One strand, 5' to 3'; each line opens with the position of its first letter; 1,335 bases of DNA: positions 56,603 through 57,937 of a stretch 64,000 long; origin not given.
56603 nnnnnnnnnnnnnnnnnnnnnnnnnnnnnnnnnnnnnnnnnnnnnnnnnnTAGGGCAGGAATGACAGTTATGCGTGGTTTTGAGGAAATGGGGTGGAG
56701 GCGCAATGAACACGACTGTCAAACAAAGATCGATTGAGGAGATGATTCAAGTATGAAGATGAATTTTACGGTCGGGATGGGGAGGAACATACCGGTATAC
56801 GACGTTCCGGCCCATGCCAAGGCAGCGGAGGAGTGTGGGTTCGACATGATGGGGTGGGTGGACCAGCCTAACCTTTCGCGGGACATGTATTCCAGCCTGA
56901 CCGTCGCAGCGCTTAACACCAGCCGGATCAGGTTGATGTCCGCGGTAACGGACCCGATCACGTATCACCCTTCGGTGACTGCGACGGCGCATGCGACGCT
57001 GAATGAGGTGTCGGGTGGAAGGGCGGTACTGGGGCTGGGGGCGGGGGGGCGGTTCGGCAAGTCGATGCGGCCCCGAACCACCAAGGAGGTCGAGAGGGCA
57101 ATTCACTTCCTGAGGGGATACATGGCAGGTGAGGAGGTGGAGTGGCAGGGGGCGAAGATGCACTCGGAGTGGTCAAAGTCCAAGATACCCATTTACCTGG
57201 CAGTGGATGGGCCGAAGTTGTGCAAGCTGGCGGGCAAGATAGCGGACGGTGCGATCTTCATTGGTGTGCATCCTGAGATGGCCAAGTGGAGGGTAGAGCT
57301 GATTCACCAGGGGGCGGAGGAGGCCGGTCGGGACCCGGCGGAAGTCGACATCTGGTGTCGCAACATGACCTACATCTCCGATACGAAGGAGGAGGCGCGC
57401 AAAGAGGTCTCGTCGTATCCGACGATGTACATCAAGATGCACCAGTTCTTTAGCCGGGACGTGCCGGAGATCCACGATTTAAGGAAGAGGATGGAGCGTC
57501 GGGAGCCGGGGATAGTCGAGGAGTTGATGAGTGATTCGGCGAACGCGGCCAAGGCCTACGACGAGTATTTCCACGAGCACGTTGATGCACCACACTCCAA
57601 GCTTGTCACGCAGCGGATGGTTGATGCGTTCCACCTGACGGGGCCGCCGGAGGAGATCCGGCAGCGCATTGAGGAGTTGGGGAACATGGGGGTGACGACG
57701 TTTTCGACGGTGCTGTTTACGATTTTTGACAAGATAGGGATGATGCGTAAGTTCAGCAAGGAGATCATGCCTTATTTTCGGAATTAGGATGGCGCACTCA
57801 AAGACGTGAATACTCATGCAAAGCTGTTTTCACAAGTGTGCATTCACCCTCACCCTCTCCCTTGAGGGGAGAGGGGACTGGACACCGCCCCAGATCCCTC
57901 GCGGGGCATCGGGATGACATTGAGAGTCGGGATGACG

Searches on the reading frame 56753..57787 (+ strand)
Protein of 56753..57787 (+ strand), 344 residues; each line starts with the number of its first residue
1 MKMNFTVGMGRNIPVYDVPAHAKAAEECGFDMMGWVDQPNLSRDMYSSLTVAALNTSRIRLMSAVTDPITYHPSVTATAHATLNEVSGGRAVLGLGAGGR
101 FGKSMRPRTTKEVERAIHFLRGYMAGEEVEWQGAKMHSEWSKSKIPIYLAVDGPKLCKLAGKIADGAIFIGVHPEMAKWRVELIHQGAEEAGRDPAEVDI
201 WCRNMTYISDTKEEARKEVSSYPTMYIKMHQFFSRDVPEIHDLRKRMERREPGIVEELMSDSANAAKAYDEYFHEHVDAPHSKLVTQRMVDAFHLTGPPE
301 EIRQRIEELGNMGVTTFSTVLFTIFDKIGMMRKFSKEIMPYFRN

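Call 41: search_protein_families(library=ncbifam, proteins=[window:56753-57787:+], max_evalue=0.001)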
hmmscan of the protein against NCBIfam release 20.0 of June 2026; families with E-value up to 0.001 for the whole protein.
window:56753-57787:+ (344 aa): 28 families (the best 25 are shown)
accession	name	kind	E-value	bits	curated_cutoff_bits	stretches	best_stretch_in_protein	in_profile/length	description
NF002619.0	PRK02271.1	equivalog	4.2e-50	170.9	276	1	4-317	2-303/329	5,10-methylenetetrahydromethanopterin reductase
TIGR03555.1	F420_mer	equivalog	9.1e-46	156.7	348.7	1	12-317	8-302/325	5,10-methylenetetrahydromethanopterin reductase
TIGR03842.1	F420_CPS_4043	hypoth_equivalog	1.6e-45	155.6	295.45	1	5-341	2-328/329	TIGR03842 family LLM class F420-dependent oxidoreductase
TIGR03559.1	F420_Rv3520c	subfamily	3.6e-23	82.1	335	2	12-99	9-94/325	LLM class F420-dependent oxidoreductase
TIGR03857.1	F420_MSMEG_2249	hypoth_equivalog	5.3e-21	75.2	218.4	1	20-232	18-240/329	TIGR03857 family LLM class F420-dependent oxidoreductase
TIGR04024.1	F420_NP1902A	hypoth_equivalog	1.2e-20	73.5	345.4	1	15-309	14-299/330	TIGR04024 family LLM class F420-dependent oxidoreductase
TIGR03619.1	F420_Rv2161c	subfamily_domain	4.8e-20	72.2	166.9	1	41-220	42-233/247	TIGR03619 family F420-dependent LLM class oxidoreductase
TIGR03617.1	F420_MSMEG_2256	subfamily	3.7e-18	65.5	278.15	2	22-97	1-73/318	TIGR03617 family F420-dependent LLM class oxidoreductase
TIGR03621.1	F420_MSMEG_2516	subfamily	5.6e-18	65.1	213.15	1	5-175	3-181/295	TIGR03621 family F420-dependent LLM class oxidoreductase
TIGR03564.1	F420_MSMEG_4879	subfamily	7e-17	61.9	234.25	1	20-229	3-221/265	TIGR03564 family F420-dependent LLM class oxidoreductase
TIGR04465.1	ArgArg_F420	equivalog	8.9e-17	61.2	470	1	20-216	64-280/364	F420-dependent hydroxymycolic acid dehydrogenase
TIGR03841.1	F420_Rv3093c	subfamily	9.5e-17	61.3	213.65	1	8-227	2-226/298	LLM class F420-dependent oxidoreductase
TIGR03557.1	F420_G6P_family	subfamily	2.9e-16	59.5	210.4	1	20-179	17-198/316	TIGR03557 family F420-dependent LLM class oxidoreductase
TIGR03560.1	F420_Rv1855c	subfamily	1.6e-15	57.6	231.4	1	20-98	17-105/227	TIGR03560 family F420-dependent LLM class oxidoreductase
TIGR03554.1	F420_G6P_DH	equivalog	4.6e-10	39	420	1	47-223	54-248/331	glucose-6-phosphate dehydrogenase (coenzyme-F420)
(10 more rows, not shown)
